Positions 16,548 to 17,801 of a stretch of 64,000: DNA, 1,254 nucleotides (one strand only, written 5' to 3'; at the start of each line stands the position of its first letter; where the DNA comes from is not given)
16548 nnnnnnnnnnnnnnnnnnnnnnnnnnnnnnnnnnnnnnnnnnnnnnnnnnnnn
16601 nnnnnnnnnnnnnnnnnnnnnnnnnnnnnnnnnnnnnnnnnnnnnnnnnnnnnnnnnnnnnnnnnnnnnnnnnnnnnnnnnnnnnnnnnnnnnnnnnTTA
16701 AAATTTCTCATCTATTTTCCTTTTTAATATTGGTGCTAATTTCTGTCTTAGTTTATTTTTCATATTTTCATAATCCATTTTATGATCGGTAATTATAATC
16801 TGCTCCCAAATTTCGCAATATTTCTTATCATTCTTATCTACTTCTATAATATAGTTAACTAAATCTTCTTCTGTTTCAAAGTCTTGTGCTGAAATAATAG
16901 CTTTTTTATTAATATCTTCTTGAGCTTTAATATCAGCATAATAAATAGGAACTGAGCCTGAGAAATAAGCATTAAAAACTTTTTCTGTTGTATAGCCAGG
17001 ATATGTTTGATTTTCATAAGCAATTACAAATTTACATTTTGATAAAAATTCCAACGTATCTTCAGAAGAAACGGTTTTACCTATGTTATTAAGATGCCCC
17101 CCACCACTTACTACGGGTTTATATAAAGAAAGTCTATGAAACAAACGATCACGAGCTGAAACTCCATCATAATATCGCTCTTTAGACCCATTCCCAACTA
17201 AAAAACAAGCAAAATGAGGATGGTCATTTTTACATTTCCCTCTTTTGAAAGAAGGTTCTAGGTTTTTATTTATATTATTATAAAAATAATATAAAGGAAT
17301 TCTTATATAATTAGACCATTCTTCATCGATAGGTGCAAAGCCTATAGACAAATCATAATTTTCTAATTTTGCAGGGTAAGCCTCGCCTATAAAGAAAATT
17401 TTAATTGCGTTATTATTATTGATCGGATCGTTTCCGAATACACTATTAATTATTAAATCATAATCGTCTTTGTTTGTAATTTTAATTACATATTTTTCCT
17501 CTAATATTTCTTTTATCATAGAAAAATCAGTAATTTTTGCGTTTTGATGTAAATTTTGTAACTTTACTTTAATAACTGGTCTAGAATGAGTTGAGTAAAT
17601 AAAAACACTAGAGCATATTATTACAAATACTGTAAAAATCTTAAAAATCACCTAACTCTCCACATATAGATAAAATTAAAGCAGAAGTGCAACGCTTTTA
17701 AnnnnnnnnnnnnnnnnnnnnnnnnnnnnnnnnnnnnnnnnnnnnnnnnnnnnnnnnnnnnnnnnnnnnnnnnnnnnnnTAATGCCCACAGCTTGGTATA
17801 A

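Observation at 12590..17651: Fucosyltransferase-centred glycan island (GT11 + GT10 + duplicated GT2 + unknown transferase) in a Rickettsiales-type genome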

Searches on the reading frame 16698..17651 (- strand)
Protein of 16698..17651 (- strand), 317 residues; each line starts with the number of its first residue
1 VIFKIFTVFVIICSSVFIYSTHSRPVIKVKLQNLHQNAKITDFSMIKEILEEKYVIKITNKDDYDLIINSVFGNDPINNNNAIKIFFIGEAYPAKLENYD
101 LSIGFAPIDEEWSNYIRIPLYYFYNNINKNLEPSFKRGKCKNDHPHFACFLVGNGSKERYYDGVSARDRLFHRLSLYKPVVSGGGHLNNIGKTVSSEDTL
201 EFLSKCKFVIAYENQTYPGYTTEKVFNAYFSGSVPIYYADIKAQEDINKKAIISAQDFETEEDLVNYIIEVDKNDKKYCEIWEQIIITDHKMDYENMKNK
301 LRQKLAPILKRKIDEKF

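Call 3: search_protein_families(library=pfam, proteins=[window:16698-17651:-], max_evalue=0.1)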
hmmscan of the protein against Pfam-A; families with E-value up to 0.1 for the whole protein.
window:16698-17651:- (317 aa): 2 families
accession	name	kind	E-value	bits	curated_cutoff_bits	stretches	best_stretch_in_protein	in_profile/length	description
PF00852.26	Glyco_transf_10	-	3.4e-17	63.1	23.9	1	164-281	18-135/182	Glycosyltransferase family 10 (fucosyltransferase) C-term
PF18025.7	FucT_N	-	5e-13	49.7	27.2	1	44-124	15-91/91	Alpha-(1,3)-fucosyltransferase FucT N-terminal domain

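Call 4: search_protein_families(library=ncbifam, proteins=[window:16698-17651:-], max_evalue=0.1)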
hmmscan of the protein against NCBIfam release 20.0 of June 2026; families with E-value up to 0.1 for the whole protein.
window:16698-17651:- (317 aa): 0 families

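Call 8: find_encoding_contigs(protein=window:16698-17651:-, flank=10000, max_places=6)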
Protein window:16698-17651:- (317 aa): 2 contigs read that carry it; 2 places shown.
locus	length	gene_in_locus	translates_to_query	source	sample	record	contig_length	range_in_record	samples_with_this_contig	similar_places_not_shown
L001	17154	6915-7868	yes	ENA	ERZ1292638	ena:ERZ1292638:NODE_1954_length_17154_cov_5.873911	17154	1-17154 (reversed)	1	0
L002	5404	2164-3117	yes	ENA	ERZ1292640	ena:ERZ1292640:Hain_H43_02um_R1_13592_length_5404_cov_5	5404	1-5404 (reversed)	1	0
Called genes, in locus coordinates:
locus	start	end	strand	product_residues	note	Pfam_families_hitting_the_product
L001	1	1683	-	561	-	?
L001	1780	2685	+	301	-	PF01145:Band_7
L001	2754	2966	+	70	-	-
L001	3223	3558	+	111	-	-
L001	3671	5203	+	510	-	PF00226:DnaJ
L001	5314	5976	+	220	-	PF04972:BON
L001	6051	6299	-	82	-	PF01016:Ribosomal_L27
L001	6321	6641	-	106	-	PF00829:Ribosomal_L21p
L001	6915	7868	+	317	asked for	PF18025:FucT_N, PF00852:Glyco_transf_10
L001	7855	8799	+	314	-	-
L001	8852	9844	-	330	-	PF00535:Glycos_transf_2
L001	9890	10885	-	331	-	PF00535:Glycos_transf_2, PF13641:Glyco_tranf_2_3 (weak)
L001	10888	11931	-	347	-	PF01531:Glyco_transf_11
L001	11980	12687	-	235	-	PF03741:TerC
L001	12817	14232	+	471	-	PF00939:Na_sulph_symp, PF03600:CitMHS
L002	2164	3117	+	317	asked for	PF18025:FucT_N, PF00852:Glyco_transf_10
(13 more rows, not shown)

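Call 15: find_homologous_proteins(query=window:16698-17651:-, max_evalue=0.00001)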
Query window:16698-17651:- (317 aa): 83 proteins with E <= 0.00001 among 987 candidates.
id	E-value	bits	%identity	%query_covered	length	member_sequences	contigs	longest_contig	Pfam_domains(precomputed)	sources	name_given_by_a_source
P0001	1.3e-207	706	100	98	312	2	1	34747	PF00852.27,PF18025.8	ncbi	ncbi:MAG: glycosyltransferase family 10, partial [Pseudomonadota bacterium]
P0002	4.7e-141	488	71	94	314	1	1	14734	PF00852.27,PF18025.8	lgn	-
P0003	5.9e-108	379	55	96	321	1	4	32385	PF00852.27,PF18025.8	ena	-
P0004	1.0e-103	365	58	91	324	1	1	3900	PF00852.27,PF18025.8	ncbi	-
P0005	4.4e-103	363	58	91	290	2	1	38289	PF00852.27,PF18025.8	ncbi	-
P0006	1.4e-101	358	53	96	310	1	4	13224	PF00852.27,PF18025.8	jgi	jgi:alpha(1,3/1,4) fucosyltransferase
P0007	3.0e-100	353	55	96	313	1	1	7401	PF00852.27,PF18025.8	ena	-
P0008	8.9e-95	336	51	96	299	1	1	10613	PF00852.27,PF18025.8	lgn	-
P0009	4.2e-92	327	53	93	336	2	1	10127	PF00852.27,PF18025.8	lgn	-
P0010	4.3e-89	317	49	96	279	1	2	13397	PF00852.27,PF18025.8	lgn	-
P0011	7.6e-87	309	52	92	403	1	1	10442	PF00852.27,PF18025.8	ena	-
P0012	4.6e-86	307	53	90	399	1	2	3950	PF00852.27,PF18025.8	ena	-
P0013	3.3e-85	304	51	98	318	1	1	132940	PF00852.27,PF18025.8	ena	-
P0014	7.2e-85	303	52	89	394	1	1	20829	PF00852.27,PF18025.8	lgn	-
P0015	1.1e-84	302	52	91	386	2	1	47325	PF00852.27,PF18025.8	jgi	jgi:alpha(1,3/1,4) fucosyltransferase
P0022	8.1e-83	296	52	91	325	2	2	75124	PF00852.27,PF18025.8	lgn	-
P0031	3.7e-75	271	50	81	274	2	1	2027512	PF00852.27,PF18025.8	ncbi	ncbi:MAG: glycosyltransferase family 10 [Rickettsia endosymbiont of Argas persicus]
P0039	3.1e-70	255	45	93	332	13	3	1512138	PF00852.27,PF18025.8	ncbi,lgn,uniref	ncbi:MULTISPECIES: glycosyltransferase family 10 domain-containing protein [unclassified Rickettsia]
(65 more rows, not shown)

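Call 16: find_encoding_contigs(protein=P0039, flank=10000, max_places=3)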
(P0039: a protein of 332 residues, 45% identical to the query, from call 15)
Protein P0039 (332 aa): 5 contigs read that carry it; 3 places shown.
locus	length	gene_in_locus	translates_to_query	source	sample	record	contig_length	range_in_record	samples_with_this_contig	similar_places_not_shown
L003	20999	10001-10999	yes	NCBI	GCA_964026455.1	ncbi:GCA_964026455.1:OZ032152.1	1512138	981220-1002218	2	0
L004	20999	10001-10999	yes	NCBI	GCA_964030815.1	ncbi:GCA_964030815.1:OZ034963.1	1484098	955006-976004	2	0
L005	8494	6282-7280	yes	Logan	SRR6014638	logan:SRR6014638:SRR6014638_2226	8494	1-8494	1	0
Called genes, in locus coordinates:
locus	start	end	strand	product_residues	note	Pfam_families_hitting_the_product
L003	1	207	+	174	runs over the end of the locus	-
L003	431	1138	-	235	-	PF02129:Peptidase_S15, PF12146:Hydrolase_4, PF12697:Abhydrolase_6 (faint), PF00561:Abhydrolase_1, PF00326:Peptidase_S9 (faint), PF01738:DLH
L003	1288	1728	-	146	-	PF10116:Host_attach, PF18856:baeRF_family12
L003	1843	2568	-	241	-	PF01553:Acyltransferase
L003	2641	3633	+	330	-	PF00579:tRNA-synt_1b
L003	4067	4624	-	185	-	PF13302:Acetyltransf_3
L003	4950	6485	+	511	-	PF04577:Glyco_transf_61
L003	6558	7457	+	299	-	PF00483:NTP_transferase, PF12804:NTP_transf_3 (weak)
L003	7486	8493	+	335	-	PF01073:3Beta_HSD, PF01370:Epimerase, PF02719:Polysacc_synt_2, PF04321:RmlD_sub_bind, PF07993:NAD_binding_4, PF16363:GDP_Man_Dehyd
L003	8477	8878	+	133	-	PF05523:FdtA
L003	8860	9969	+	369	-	PF01041:DegT_DnrJ_EryC1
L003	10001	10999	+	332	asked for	PF18025:FucT_N, PF00852:Glyco_transf_10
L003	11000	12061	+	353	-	PF20102:DUF6492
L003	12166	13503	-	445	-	PF00515:TPR_1 (faint), PF07719:TPR_2 (faint), PF13181:TPR_8 (faint), PF13424:TPR_12 (weak), PF13428:TPR_14 (faint), PF13432:TPR_16 (faint), PF13424:TPR_12 (weak)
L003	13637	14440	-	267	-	-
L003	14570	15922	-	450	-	-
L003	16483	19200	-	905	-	PF00521:DNA_topoisoIV, PF03989:DNA_gyraseA_C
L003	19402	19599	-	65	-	-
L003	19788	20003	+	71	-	-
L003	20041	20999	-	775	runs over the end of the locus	PF02190:LON_substr_bdg, PF07724:AAA_2 (faint), PF08298:AAA_PrkA (weak), PF00004:AAA, PF07728:AAA_5, PF22667:Lon_lid, PF05362:Lon_C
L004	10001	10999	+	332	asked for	PF18025:FucT_N, PF00852:Glyco_transf_10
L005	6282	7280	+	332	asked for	PF18025:FucT_N, PF00852:Glyco_transf_10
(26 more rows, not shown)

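Call 17: find_encoding_contigs(protein=P0031, flank=10000, max_places=2)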
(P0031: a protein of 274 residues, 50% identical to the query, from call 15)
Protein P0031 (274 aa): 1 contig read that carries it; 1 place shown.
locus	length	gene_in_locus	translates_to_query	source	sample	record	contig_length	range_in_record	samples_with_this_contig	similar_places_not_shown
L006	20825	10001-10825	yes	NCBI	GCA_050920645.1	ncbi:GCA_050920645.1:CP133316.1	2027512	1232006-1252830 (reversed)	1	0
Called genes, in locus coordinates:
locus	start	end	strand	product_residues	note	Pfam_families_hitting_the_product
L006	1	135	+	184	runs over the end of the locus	-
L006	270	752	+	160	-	PF03819:MazG (faint)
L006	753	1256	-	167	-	-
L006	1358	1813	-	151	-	-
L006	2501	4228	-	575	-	PF00664:ABC_membrane, PF00005:ABC_tran, PF02463:SMC_N (weak), PF13401:AAA_22 (faint)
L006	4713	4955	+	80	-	-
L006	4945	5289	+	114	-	PF05534:HicB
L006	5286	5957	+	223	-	PF00733:Asn_synthase (weak), PF01171:ATP_bind_3 (faint), PF02568:ThiI (faint), PF06508:QueC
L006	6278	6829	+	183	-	PF13302:Acetyltransf_3, PF13420:Acetyltransf_4 (weak), PF00583:Acetyltransf_1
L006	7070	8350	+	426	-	PF06689:zf-C4_ClpX, PF13401:AAA_22 (faint), PF00493:MCM (weak), PF05496:RuvB_N (faint), PF01078:Mg_chelatase (faint), PF07724:AAA_2, PF00004:AAA, PF07728:AAA_5 (weak), +1 more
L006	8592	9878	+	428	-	PF02646:RmuC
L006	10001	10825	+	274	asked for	PF18025:FucT_N, PF00852:Glyco_transf_10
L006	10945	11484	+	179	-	PF01755:Glyco_transf_25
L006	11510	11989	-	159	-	PF13610:DDE_Tnp_IS240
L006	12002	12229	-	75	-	-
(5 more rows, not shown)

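Call 18: find_encoding_contigs(protein=P0002, flank=10000, max_places=2)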
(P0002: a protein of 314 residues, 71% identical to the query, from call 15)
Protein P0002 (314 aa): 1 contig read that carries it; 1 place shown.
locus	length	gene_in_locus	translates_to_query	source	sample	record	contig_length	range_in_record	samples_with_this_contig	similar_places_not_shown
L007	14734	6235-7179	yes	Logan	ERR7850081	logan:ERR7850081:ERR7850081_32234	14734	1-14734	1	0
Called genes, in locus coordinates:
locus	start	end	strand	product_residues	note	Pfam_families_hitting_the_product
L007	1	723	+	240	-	?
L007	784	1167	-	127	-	-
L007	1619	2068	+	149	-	-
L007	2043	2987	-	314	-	PF03320:FBPase_glpX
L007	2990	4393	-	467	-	PF02233:PNTB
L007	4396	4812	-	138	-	PF12769:PNTB_4TM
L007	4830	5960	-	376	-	PF05222:AlaDh_PNT_N, PF01262:AlaDh_PNT_C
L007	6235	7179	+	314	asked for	PF18025:FucT_N, PF00852:Glyco_transf_10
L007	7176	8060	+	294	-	PF05050:Methyltransf_21 (weak)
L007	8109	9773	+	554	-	PF01531:Glyco_transf_11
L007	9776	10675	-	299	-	PF00483:NTP_transferase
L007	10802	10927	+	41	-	PF00444:Ribosomal_L36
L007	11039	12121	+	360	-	PF03739:LptF_LptG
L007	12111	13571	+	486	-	PF20695:UbiD_N, PF01977:UbiD, PF20696:UbiD_C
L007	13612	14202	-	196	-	-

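Call 20: find_related_loci(query=A1, collection=genome_contigs, flank=10000)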
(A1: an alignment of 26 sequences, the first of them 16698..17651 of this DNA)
Query A1 (317 aa) in genome_contigs; peptide patterns used: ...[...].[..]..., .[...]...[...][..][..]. (x = any residue, [..] = any of these).
66 stretches matched a pattern; 46 encode a relative of the query (tblastn E <= 1e-3); 45 distinct loci.
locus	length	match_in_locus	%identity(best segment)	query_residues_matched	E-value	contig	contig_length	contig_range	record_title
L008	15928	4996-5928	43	2-309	8e-83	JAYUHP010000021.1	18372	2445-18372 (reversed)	MAG: Rickettsiaceae bacterium isolate GFS_8488 GFS_8488_20, whole genome shotgun sequence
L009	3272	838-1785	45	1-313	2e-77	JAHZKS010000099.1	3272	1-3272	MAG: Alphaproteobacteria bacterium isolate O_S4.2_bin.38 k141_1277318, whole genome shotgun sequence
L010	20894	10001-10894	47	22-313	3e-77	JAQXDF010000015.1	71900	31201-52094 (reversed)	MAG: Rickettsiaceae bacterium isolate cluster4_bin.61 k119_68352, whole genome shotgun sequence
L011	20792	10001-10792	49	26-294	1e-74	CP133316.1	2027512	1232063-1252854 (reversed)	MAG: Rickettsia endosymbiont of Argas persicus isolate Zhangye chromosome, complete genome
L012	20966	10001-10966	43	1-313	6e-73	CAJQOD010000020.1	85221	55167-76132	MAG: uncultured Rickettsiaceae bacterium isolate 10_20180508_Bin_154_1 genome assembly, contig: c_000014488383, whole ge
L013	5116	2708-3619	41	1-297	3e-71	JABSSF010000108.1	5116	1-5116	MAG: Rickettsiaceae bacterium isolate DT_105 DT-Rickettsiaceae-1_scaffold_108, whole genome shotgun sequence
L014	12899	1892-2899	40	5-316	3e-70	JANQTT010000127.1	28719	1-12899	MAG: Rickettsiaceae bacterium isolate MAG_16 P22051_101_S23_metaspades_998_28719_cov_5, whole genome shotgun sequence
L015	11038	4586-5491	43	19-313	3e-69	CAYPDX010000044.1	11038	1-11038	MAG TPA_asm: uncultured Rickettsia sp. isolate SRP296810_co1_77 genome assembly, contig: NODE_7304_length_11038_cov_5.44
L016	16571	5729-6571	45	38-313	3e-69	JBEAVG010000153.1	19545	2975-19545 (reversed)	MAG: Pseudomonadota bacterium isolate NASQAN2011_250_B_bin.6 scaffold_352063, whole genome shotgun sequence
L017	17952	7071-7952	42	21-314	3e-69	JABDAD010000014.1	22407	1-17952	MAG: Alphaproteobacteria bacterium isolate BWOrgControl_Nextera54_MAG6 3300020634.a:Ga0206846_1045, whole genome shotgun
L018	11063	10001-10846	45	45-313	9e-69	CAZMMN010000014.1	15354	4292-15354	MAG TPA_asm: uncultured Rickettsiaceae bacterium isolate SRP219642_co6_27 genome assembly, contig: NODE_3414_length_1535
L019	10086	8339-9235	43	23-313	8e-68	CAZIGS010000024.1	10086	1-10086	MAG TPA_asm: uncultured Rickettsiaceae bacterium isolate SRP292972_co1_138 genome assembly, contig: NODE_2749_length_100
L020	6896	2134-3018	44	23-310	3e-67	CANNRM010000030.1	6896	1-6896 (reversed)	MAG: Rickettsiales bacterium isolate Jr-7aug17-271 genome assembly, contig: Jr-7aug17-271.fna-C30, whole genome shotgun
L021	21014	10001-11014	40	4-312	3e-66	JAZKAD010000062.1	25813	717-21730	MAG: Pseudomonadota bacterium isolate ADI_H3L2_1_122_18_3-bin006 ADIH3L21_B006_0_000000000062, whole genome shotgun sequ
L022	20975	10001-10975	40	2-316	2e-65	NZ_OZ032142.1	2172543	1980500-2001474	Rickettsia endosymbiont of Polydrusus tereticollis isolate 54719 chromosome 1, complete sequence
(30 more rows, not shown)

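Call 30: search_solved_structures(query=A1, max_evalue=0.001, show_alignments=1)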
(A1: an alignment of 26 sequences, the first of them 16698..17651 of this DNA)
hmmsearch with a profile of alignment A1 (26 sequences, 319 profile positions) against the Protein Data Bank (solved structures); distinct sequences matched with E-value up to 0.001: 5.
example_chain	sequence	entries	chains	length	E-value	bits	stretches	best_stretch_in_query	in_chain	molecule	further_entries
2nzw_A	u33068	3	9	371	2.3e-42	148.5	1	22-298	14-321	Alpha1,3-fucosyltransferase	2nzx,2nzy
5zoi_A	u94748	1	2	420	2.1e-41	145.3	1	22-298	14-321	Alpha-(1,3)-fucosyltransferase FucT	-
8d0o_A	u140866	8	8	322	7.7e-21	77.8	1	146-287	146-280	4-galactosyl-N-acetylglucosaminide 3-alpha-L-fucosyltransferase 9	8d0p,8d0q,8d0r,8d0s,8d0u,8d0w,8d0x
7yro_A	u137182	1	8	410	8e-13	51.4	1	207-284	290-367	Fucosyltransferase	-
9s6a_A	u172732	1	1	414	5.6e-08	35.5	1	182-243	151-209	Glycoprotein 3-alpha-L-fucosyltransferase A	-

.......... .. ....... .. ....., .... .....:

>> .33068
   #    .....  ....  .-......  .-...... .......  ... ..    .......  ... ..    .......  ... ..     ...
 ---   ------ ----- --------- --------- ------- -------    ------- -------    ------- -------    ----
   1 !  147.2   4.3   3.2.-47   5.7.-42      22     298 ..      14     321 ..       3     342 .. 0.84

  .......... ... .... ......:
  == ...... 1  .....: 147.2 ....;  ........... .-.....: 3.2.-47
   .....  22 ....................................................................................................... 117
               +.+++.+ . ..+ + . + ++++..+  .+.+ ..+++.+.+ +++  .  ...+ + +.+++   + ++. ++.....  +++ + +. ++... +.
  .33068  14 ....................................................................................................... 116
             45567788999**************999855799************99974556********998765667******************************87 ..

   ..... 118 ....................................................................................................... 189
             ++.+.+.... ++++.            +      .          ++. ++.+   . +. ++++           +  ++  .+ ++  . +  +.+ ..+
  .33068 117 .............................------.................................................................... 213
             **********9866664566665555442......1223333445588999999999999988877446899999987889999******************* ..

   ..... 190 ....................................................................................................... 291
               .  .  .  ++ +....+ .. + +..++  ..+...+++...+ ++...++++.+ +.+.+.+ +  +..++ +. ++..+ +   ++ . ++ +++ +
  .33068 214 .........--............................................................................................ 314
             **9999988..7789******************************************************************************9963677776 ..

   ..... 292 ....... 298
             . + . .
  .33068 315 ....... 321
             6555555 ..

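Call 47: search_protein_families(library=pfam, alignment_id=A3, max_evalue=0.00001)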
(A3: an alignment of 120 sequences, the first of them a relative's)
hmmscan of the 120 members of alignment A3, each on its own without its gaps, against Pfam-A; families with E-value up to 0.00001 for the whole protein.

A. member 1, L008:11-847:+ (278 aa): 2 families
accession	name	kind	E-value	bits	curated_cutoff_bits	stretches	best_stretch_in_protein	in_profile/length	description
PF00814.31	TsaD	-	1.5e-81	274.5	24.8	1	2-252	36-264/264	tRNA N6-adenosine threonylcarbamoyltransferase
PF22521.2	HypF_C_2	-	8.4e-06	26.2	27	0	122-247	119-236/241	Carbamoyltransferase, Kae1-like Domain, second subdomain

B. families by the number of members that match (of 120 scanned): 159 families (the first 25 are shown)
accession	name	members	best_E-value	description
PF00535.33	Glycos_transf_2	11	6e-33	Glycosyl transferase family 2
PF01755.23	Glyco_transf_25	5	4.3e-31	Glycosyltransferase family 25 (LPS biosynthesis protein)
PF05050.19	Methyltransf_21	5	9.9e-24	Methyltransferase FkbM domain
PF13641.12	Glyco_tranf_2_3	4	5.1e-11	Glycosyltransferase like family 2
PF13561.12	adh_short_C2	3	1.5e-94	Enoyl-(Acyl carrier protein) reductase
PF00106.31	adh_short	3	1.8e-29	short chain dehydrogenase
PF13302.13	Acetyltransf_3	3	4e-23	Acetyltransferase (GNAT) domain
PF00852.26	Glyco_transf_10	3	2.2e-20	Glycosyltransferase family 10 (fucosyltransferase) C-term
PF10111.15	Glyco_tranf_2_2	3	5.2e-11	Glycosyltransferase like family 2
PF01041.23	DegT_DnrJ_EryC1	2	7.6e-116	DegT/DnrJ/EryC1/StrS aminotransferase family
PF02350.25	Epimerase_2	2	7.3e-113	UDP-N-acetylglucosamine 2-epimerase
PF10609.15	ParA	2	5.2e-84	NUBPL iron-transfer P-loop NTPase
PF01370.27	Epimerase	2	9.8e-66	NAD dependent epimerase/dehydratase family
PF13520.12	AA_permease_2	2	2.4e-54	Amino acid permease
PF13516.12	LRR_6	2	1.7e-52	Leucine Rich repeat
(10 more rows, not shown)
